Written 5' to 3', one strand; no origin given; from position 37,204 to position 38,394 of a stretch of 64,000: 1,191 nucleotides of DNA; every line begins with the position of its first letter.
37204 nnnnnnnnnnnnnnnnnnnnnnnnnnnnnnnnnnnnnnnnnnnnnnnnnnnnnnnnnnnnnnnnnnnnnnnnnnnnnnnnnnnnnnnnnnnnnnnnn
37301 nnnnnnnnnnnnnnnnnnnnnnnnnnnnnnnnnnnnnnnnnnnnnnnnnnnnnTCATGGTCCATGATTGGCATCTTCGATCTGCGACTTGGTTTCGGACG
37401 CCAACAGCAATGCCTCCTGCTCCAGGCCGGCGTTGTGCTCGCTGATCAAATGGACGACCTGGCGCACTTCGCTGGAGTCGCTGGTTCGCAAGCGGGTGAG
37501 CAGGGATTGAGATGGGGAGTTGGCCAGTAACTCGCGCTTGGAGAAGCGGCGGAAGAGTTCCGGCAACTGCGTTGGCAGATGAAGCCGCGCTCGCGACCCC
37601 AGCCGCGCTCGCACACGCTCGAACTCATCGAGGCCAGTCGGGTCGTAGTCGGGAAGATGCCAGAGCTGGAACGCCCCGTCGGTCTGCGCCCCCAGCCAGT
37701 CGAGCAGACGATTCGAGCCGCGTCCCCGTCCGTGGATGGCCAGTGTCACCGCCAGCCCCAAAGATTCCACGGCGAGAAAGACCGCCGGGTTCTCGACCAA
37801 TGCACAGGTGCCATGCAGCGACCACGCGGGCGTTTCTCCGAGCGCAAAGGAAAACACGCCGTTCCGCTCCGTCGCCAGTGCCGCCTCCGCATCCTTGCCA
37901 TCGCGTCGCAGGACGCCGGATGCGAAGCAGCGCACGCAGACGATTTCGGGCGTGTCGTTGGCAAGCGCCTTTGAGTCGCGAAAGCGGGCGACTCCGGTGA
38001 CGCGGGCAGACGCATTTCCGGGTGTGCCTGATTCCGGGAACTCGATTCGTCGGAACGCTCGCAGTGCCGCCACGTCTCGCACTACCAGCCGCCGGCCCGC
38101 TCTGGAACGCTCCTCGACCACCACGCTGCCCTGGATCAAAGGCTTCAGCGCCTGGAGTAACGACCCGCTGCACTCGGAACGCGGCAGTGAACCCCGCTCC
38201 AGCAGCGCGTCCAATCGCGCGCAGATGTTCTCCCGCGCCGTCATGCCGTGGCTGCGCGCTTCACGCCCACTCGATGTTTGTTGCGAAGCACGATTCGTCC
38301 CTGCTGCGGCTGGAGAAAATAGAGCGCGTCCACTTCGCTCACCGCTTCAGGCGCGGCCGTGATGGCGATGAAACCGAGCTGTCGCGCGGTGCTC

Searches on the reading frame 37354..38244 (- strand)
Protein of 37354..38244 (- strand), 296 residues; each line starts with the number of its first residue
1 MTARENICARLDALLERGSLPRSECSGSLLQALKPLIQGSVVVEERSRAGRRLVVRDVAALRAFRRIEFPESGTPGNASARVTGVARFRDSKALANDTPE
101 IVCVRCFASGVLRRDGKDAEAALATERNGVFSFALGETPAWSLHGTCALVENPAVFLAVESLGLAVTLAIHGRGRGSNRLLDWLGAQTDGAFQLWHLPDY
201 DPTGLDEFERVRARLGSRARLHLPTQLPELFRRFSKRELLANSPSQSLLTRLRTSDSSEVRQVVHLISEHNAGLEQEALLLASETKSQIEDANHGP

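Call 3: search_protein_families(library=pfam, proteins=[window:37354-38244:-], max_evalue=0.1)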
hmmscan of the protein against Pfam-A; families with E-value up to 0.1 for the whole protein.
window:37354-38244:- (296 aa): 3 families
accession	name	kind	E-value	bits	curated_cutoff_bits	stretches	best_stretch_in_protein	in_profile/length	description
PF09983.15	JetD_C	-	1.4e-05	25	22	1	149-279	45-170/179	Wadjet protein JetD, C-terminal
PF23947.1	DUF7281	-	0.002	18.2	27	1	150-280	48-175/183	Domain of unknown function (DUF7281)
PF09664.16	DUF2399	-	0.003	17.8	23.4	1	147-219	22-95/152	Protein of unknown function C-terminus (DUF2399)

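Call 4: search_protein_families(library=padloc, proteins=[window:37354-38244:-], max_evalue=0.1)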
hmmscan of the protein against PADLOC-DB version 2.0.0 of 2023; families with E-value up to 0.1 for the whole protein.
window:37354-38244:- (296 aa): 3 families
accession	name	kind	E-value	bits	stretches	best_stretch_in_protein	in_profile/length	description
PDLC00556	JetD2|JetD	-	0.00049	17.3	1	149-280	292-417/430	DUF2220; DUF3322; DUF2399 domain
PDLC00530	JetD1|JetD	-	0.002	15.5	1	148-279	251-374/391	DUF2220; DUF3322; DUF2399 domain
PDLC00533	JetD1|JetD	-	0.02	11.9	1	175-280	301-406/409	DUF2220; DUF3322; DUF2399 domain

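Call 5: search_protein_families(library=ncbifam, proteins=[window:37354-38244:-], max_evalue=0.1)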
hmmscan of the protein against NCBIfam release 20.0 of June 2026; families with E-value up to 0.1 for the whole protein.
window:37354-38244:- (296 aa): 2 families
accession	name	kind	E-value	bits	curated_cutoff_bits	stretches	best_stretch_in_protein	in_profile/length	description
TIGR03114.2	cas8u_csf1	equivalog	0.024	14.3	140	1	76-143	35-100/228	type IV CRISPR-associated protein Csf1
NF002783.2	PRK02909.1-1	equivalog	0.072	13.2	90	0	220-289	35-104/105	flagellar transcriptional regulator FlhD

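Call 21: search_solved_structures(query=window:37354-38244:-, max_evalue=1)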
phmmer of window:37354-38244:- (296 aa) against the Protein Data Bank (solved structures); distinct sequences matched with E-value up to 1: 0.

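Call 23: find_homologous_proteins(query=window:37354-38244:-)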
Query window:37354-38244:- (296 aa): 536 proteins with E <= 0.001 among 8000 candidates; the best 120 are listed.
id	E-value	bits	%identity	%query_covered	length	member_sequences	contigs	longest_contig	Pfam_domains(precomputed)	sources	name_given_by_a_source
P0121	5.7e-189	644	100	100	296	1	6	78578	PF09983.16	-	-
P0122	8.9e-156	535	87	95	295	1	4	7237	-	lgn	-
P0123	7.5e-116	404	67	95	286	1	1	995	-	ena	-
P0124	4.3e-109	382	65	95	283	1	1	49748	-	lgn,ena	-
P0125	1.6e-104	367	62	95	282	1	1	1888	-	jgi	jgi:hypothetical protein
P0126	2.6e-99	350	59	95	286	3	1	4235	-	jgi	jgi:hypothetical protein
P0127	7.4e-96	339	60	95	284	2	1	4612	PF23947.2,PF09983.16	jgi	jgi:hypothetical protein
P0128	1.4e-94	335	62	92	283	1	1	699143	-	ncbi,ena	-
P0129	1.6e-94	334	59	95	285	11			PF23947.2,PF09983.16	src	-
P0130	1.0e-93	332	59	95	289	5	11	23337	PF23947.2,PF09983.16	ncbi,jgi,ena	jgi:hypothetical protein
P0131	2.3e-93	331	56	95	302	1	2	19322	-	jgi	jgi:hypothetical protein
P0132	3.9e-93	330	56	92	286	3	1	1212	PF23947.2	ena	-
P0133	6.1e-93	329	58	97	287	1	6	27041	PF23947.2,PF09983.16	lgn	-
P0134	1.0e-92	329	58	95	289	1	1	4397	PF23947.2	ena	-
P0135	2.2e-92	327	58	95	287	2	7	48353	PF23947.2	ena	-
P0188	1.8e-85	305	56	95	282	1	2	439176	PF23947.2,PF09983.16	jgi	jgi:hypothetical protein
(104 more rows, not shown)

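Call 24: find_encoding_contigs(protein=P0124, flank=10000, max_places=3)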
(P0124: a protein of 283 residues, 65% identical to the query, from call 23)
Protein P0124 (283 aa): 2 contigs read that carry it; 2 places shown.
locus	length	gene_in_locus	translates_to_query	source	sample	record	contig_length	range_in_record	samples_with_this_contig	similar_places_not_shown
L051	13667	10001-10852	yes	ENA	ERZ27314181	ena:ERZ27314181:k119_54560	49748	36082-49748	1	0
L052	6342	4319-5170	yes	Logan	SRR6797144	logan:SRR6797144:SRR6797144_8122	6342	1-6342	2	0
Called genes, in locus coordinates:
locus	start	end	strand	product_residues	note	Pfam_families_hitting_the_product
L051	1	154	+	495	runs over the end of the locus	PF07394:DUF1501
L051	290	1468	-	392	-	PF00487:FA_desaturase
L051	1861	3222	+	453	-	PF04734:Ceramidase_alk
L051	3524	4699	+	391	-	PF01916:DS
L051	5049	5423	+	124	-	-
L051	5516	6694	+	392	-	PF28010:MksB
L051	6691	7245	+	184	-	PF21980:MksE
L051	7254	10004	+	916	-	PF12128:DUF3584 (weak), PF28007:MksF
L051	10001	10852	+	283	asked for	-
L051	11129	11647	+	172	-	PF09983:JetD_C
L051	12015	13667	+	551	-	?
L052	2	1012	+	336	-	?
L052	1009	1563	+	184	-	PF21980:MksE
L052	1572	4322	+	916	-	PF12128:DUF3584 (weak), PF28007:MksF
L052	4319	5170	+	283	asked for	-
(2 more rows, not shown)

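Call 25: find_encoding_contigs(protein=P0128, flank=10000, max_places=3)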
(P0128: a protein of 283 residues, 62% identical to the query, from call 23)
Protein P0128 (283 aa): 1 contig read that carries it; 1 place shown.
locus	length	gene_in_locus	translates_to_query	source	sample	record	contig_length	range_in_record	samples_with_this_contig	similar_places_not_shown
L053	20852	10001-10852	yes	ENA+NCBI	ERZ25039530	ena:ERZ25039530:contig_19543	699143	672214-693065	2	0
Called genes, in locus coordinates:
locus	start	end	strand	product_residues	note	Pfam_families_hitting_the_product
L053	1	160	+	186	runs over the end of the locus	PF13391:HNH_2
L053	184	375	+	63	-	-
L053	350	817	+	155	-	PF03852:Vsr, PF18741:MTES_1575 (faint)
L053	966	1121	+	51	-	-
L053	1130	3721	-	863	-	PF00270:DEAD, PF00271:Helicase_C (weak)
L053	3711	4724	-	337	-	PF08878:HamA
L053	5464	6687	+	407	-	PF28010:MksB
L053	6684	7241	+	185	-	PF21980:MksE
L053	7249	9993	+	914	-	PF28007:MksF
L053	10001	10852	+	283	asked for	-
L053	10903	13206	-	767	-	PF04851:ResIII, PF00270:DEAD, PF00271:Helicase_C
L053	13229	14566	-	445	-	PF10923:BrxC_BrxD, PF13191:AAA_16 (weak)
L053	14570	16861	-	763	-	PF05099:TerB, PF15615:TerB_C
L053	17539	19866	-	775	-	-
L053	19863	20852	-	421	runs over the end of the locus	-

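Call 26: find_encoding_contigs(protein=P0188, flank=10000, max_places=3)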
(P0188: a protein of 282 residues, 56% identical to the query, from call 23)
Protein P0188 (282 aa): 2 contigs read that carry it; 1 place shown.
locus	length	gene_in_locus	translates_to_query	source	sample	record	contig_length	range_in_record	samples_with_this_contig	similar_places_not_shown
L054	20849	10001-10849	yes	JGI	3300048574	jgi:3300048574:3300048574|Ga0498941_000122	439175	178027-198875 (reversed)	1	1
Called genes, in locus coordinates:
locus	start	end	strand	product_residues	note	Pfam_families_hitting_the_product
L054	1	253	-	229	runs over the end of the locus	PF01810:LysE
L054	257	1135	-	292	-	PF01066:CDP-OH_P_transf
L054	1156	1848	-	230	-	PF02666:PS_Dcarbxylase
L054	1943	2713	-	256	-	PF00106:adh_short, PF13561:adh_short_C2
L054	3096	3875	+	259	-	PF13432:TPR_16, PF00515:TPR_1 (faint), PF13414:TPR_11 (faint), PF01476:LysM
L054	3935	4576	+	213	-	PF00160:Pro_isomerase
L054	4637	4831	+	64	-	-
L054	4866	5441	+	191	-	PF00293:NUDIX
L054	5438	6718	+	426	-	PF28010:MksB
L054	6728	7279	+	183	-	PF21980:MksE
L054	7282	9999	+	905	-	PF12128:DUF3584 (weak), PF28007:MksF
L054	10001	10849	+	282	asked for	PF09983:JetD_C (weak), PF23947:DUF7281 (weak)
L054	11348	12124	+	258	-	PF03781:FGE-sulfatase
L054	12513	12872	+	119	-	-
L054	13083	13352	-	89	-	-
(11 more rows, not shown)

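Call 30: find_related_loci(query=A2, collection=metagenome_contigs, flank=10000)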
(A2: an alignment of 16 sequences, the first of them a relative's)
Query A2 (296 aa) in metagenome_contigs; peptide patterns used: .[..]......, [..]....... (x = any residue, [..] = any of these).
317 stretches matched a pattern; 225 encode a relative of the query (tblastn E <= 1e-3); the best 80 are kept; 80 distinct loci.
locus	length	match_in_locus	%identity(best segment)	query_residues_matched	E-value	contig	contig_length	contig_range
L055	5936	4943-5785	59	1-281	9e-102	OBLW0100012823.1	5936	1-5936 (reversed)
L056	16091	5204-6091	56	1-296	4e-100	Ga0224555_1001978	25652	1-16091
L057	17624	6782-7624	58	1-281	3e-98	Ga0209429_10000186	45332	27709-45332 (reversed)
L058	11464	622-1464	58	1-281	3e-98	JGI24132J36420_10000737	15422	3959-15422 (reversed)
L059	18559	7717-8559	57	1-281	1e-97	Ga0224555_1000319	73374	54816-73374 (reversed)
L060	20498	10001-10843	57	1-281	1e-97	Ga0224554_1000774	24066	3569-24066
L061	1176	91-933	57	1-281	4e-103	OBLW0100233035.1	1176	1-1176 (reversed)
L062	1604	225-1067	57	1-281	6e-101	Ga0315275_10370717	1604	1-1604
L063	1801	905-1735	55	5-281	4e-99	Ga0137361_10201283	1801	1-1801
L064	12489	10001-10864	53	1-288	1e-93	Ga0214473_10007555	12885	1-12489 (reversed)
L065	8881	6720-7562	55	1-281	4e-93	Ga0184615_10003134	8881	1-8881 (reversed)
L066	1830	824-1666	54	1-281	6e-98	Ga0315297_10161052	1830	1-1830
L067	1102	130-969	56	1-282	1e-100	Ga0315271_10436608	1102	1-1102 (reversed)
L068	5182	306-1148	56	1-281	5e-92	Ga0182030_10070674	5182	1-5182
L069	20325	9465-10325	55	1-287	1e-90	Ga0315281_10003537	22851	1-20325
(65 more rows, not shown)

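Call 41: find_encoding_contigs(protein=P0121, flank=10000, max_places=8)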
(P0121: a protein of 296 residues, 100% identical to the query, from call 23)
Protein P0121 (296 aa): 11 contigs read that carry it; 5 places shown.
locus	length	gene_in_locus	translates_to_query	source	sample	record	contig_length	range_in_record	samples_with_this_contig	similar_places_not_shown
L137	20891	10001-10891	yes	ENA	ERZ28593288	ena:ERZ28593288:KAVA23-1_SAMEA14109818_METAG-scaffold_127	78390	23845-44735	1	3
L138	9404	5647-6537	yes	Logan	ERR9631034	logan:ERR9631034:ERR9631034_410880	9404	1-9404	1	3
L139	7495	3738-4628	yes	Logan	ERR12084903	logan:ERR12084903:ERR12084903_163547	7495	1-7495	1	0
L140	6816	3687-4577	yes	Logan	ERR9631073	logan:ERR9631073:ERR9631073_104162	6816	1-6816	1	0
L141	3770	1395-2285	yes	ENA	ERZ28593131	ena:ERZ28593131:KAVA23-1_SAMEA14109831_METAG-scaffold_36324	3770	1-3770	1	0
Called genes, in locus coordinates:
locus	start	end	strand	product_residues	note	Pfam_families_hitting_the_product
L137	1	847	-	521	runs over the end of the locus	PF12072:RNase_Y_N, PF00013:KH_1 (weak), PF01966:HD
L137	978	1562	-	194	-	PF01812:5-FTHF_cyc-lig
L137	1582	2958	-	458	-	PF05496:RuvB_N, PF01078:Mg_chelatase (faint), PF13191:AAA_16 (faint), PF00004:AAA, PF07728:AAA_5 (faint), PF16193:AAA_assoc_2, PF12002:MgsA_C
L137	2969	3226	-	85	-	-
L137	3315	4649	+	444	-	PF00206:Lyase_1, PF10397:ADSL_C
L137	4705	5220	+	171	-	PF13671:AAA_33 (weak), PF06414:Zeta_toxin (weak)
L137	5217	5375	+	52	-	-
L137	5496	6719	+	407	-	PF28010:MksB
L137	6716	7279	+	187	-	PF21980:MksE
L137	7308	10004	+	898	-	PF12128:DUF3584 (faint), PF28007:MksF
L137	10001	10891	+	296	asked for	PF09983:JetD_C (weak)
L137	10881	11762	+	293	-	-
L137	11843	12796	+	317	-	-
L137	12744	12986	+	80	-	-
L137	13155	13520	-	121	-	PF01925:TauE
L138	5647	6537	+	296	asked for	PF09983:JetD_C (weak)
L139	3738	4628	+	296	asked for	PF09983:JetD_C (weak)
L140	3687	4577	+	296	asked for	PF09983:JetD_C (weak)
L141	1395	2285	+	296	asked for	PF09983:JetD_C (weak)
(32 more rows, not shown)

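Call 58: search_solved_structures(query=A3, max_evalue=10)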
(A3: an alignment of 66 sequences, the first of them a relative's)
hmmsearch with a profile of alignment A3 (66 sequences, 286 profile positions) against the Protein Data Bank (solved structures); distinct sequences matched with E-value up to 10: 0.

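Call 59: predict_structure(alignment_id=A3)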
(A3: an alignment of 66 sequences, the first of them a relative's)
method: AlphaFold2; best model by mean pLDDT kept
length: 296 residues; sequences in the alignment: 66
mean_pLDDT: 89.1   pTM: 0.66
mean pLDDT of the five models: 89.1, 88.3, 88.3, 87.1, 85.8
residues with pLDDT >= 90: 220; 70-90: 38; 50-70: 19; < 50: 19
segments of 3 or more residues with pLDDT < 50: 74-81, 86-92
pLDDT, mean of each block of 10 residues (from residue 1): 84 94 93 92 90 92 87 51 49 64 97 97 97 90 98 96 96 90 96 98 98 97 97 97 94 97 98 97 73 62
secondary structure, 60 per line:
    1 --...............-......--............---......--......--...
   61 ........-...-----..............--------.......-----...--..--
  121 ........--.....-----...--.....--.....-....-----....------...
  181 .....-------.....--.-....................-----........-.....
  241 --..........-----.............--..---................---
elements in order: H3-17 E19-21 H27-38 E42-47 E50-55 H58-68 H78-91 E100-106 E112-114 H121-128 E131-135 E141-143 E146-150 H153-157 H159-162 E168-171 H178-185 E193-197 H202-218 E219-221 H227-234 H237-240 H243-252 H258-270 H278-293

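Call 63: fold_search(model_id=the predicted structure, library=pdb)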
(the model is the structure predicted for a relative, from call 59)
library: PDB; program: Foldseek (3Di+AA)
matches with E <= 10: 677; with E <= 0.001: 4
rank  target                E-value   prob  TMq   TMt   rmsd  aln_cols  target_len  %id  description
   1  8b7f_A                7.8e-05  1.00  0.40  0.33  17.0       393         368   15  Nuclease from C. glutamicum (released 2023-03-29)
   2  9o0g_A                8.8e-05  1.00  0.42  0.36  14.9       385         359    9  CryoEM structure of M. mazei topoisomerase VI(A-E342Q)-minicircle DNA complex in cleavage state (released 2026-02-25)
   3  9o0g_C                1.8e-04  1.00  0.40  0.33   7.3       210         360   10  CryoEM structure of M. mazei topoisomerase VI(A-E342Q)-minicircle DNA complex in cleavage state (released 2026-02-25)
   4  9o7o_A                1.8e-04  1.00  0.41  0.34   8.5       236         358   10  CryoEM structure of M. mazei topoisomerase VI(A-E342Q)-minicircle DNA complex in asymmetric state (released 2026-02-25)
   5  8urq_A                1.4e-03  1.00  0.34  0.29   7.1       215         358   12  Spo11 core complex with gapped DNA (released 2024-06-26)
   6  6n9u_F                3.1e-02  0.80  0.23  0.32  10.1       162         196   14  Structure of bacteriophage T7 lagging-strand DNA polymerase (D5A/E7A) interacting with primase domains of two gp4 subu (released 2019-03-06)
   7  1nui_B                4.2e-02  0.95  0.24  0.28   5.0       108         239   16  Crystal Structure of the primase fragment of Bacteriophage T7 primase-helicase protein (released 2003-05-27)
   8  6n9x_C                5.9e-02  0.66  0.23  0.15   8.3       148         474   15  Structure of bacteriophage T7 lagging-strand DNA polymerase (D5A/E7A) and gp4 (helicase/primase) bound to DNA includin (released 2019-03-06)
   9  6n9w_B                6.7e-02  0.63  0.24  0.16  11.1       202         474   10  Structure of bacteriophage T7 lagging-strand DNA polymerase (D5A/E7A) and gp4 (helicase/primase) bound to DNA includin (released 2019-03-06)
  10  4edg                  6.7e-02  0.21  0.25  0.24  23.6       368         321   13  The structure of the S. aureus DnaG RNA Polymerase Domain bound to ATP and Manganese (released 2012-07-25)
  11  5bpi_D                7.5e-02  0.20  0.14  0.16  14.7       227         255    9  Structure of TrmBL2, an archaeal chromatin protein, shows a novel mode of DNA binding. (released 2015-09-02)
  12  4fiy_A                8.0e-02  0.09  0.14  0.07  18.4       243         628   12  Crystal Structure of GlfT2 Complexed with UDP (released 2012-06-20)
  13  6pcp_B                8.5e-02  0.92  0.18  0.34   8.8       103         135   14  Mechanism for regulation of DNA binding of Bordetella bronchiseptica BpsR by 6-hydroxynicotinic acid (released 2019-11-06)
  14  3lfk_D                9.0e-02  0.91  0.17  0.38   6.0        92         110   15  A reported archaeal mechanosensitive channel is a structural homolog of MarR-like transcriptional regulators (released 2010-04-14)
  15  3cjn                  9.5e-02  0.84  0.16  0.29  12.0       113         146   18  Crystal structure of transcriptional regulator, MarR family, from Silicibacter pomeroyi (released 2008-03-25)
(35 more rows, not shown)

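Call 85: search_protein_representatives(alignment_id=A3)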
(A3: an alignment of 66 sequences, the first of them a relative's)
Query: 66 sequences, 286 profile positions. Proteins with E-value up to 0.001 (for the whole library): 616; up to 1e-10: 447; up to 1e-30: 214. The best 150 are listed.
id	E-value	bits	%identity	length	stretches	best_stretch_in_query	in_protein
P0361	3.4e-125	433.5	-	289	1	1-283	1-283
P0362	7.9e-117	406.1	-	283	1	1-282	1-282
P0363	1.3e-109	382.4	-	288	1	5-283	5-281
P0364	1.4e-108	379.1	-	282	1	1-280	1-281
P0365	1.9e-102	358.9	-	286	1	1-281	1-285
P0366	1.5e-101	356.0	-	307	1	1-283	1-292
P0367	1.8e-99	349.1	-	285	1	1-283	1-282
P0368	2.4e-99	348.7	-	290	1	9-283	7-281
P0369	4.1e-99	348.0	-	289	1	6-284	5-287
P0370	6.1e-98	344.1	-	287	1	2-281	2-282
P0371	3.1e-92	325.4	-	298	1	11-282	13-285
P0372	6.2e-92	324.4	-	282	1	1-282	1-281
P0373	1.1e-91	323.6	-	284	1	8-283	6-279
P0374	3.4e-90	318.7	-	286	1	6-283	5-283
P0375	1.7e-89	316.4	-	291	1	6-282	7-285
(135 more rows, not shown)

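Call 95: search_protein_families(library=pfam, alignment_id=A9, max_evalue=0.00001)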
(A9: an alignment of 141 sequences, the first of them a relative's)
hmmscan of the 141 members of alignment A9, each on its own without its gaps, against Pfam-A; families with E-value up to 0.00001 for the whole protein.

A. member 1, L051:4923-5489:- (188 aa): 0 families

B. families by the number of members that match (of 141 scanned): 114 families (the first 25 are shown)
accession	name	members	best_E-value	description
PF03466.25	LysR_substrate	5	3.1e-52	LysR substrate binding domain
PF00126.33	HTH_1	5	1.6e-22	Bacterial regulatory helix-turn-helix protein, lysR family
PF02661.23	Fic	5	1.2e-16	Fic/DOC family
PF00589.27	Phage_integrase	4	2e-12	Phage integrase family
PF13338.12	AbiEi_4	4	2.4e-12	Transcriptional regulator, AbiEi antitoxin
PF18862.6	ApeA_NTD1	3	1.5e-21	ApeA N-terminal domain 1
PF13177.12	DNA_pol3_delta2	2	1.3e-45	DNA polymerase III, delta subunit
PF00270.35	DEAD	2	9.1e-33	DEAD/DEAH box helicase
PF00239.26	Resolvase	2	2.6e-30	Resolvase, N terminal domain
PF13360.13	PQQ_2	2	1.7e-27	Outer membrane protein assembly factor BamB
PF03417.21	AAT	2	7.5e-22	Acyl-coenzyme A:6-aminopenicillanic acid acyl-transferase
PF18739.6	HEPN_Apea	2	2.6e-19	Apea-like HEPN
PF00271.37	Helicase_C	2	1.4e-16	Helicase conserved C-terminal domain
PF14279.12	HNH_5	2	1.6e-14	HNH endonuclease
PF01844.29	HNH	2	1.9e-13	HNH endonuclease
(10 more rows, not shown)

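Call 101: search_protein_families(library=padloc, alignment_id=A3, max_evalue=0.01)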
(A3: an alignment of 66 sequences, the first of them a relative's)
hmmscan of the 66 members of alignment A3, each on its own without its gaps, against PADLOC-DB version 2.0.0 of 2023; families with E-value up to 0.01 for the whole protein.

A. member 1, P0121 (296 aa): 2 families
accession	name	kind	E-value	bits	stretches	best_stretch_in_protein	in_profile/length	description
PDLC00556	JetD2|JetD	-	0.00049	17.3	1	149-280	292-417/430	DUF2220; DUF3322; DUF2399 domain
PDLC00530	JetD1|JetD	-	0.002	15.5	1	148-279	251-374/391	DUF2220; DUF3322; DUF2399 domain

B. families by the number of members that match (of 66 scanned): 9 families
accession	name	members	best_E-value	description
PDLC00556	JetD2|JetD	58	5.1e-08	DUF2220; DUF3322; DUF2399 domain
PDLC00533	JetD1|JetD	57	2.2e-07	DUF2220; DUF3322; DUF2399 domain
PDLC00521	JetD1|JetD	25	1.3e-05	DUF2220; DUF3322; DUF2399 domain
PDLC00524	JetD1|JetD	10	0.00019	DUF2220; DUF3322; DUF2399 domain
PDLC00522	JetD1|JetD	4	0.00056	DUF2220; DUF3322; DUF2399 domain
PDLC00591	JetD3|JetD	3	0.00017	DUF2239; DUF2220 domain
PDLC00557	JetD2|JetD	1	0.00059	DUF2220; DUF3322; DUF2399 domain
PDLC00530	JetD1|JetD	1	0.002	DUF2220; DUF3322; DUF2399 domain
PDLC00532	JetD1|JetD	1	0.005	DUF2220; DUF3322; DUF2399 domain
